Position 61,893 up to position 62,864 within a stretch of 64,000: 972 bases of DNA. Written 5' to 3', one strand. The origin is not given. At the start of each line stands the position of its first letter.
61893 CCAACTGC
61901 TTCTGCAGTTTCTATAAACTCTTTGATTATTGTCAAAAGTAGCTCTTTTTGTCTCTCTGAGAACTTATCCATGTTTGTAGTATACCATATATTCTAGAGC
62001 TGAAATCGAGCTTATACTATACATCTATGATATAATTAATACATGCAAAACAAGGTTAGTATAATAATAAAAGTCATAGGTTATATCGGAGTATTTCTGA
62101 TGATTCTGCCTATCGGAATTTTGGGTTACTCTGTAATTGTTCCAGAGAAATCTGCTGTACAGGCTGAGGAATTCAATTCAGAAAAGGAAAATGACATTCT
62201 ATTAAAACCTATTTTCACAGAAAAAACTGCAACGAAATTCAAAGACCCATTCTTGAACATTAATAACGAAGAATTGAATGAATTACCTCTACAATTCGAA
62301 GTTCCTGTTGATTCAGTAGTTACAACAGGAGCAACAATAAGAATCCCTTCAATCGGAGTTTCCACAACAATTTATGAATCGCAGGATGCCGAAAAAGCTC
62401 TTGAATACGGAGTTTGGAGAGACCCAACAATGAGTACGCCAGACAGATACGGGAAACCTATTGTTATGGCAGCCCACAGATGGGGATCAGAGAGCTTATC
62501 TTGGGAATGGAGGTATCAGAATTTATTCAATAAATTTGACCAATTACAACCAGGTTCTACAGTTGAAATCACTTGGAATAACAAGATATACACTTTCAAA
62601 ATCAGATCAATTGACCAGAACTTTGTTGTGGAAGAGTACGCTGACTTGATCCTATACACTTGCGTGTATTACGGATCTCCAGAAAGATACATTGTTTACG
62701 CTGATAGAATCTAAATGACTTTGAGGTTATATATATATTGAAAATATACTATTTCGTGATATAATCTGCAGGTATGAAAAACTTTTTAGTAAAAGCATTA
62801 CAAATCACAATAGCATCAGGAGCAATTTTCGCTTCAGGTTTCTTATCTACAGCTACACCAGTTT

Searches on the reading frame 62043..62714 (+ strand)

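Call 8: search_protein_families(library=pfam, proteins=[window:62043-62714:+])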
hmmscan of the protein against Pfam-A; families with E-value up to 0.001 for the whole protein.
window:62043-62714:+ (223 aa): 1 family
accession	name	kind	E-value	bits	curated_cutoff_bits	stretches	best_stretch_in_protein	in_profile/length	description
PF04203.18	Sortase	-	2e-13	50.6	26.6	1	99-222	1-124/125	Sortase domain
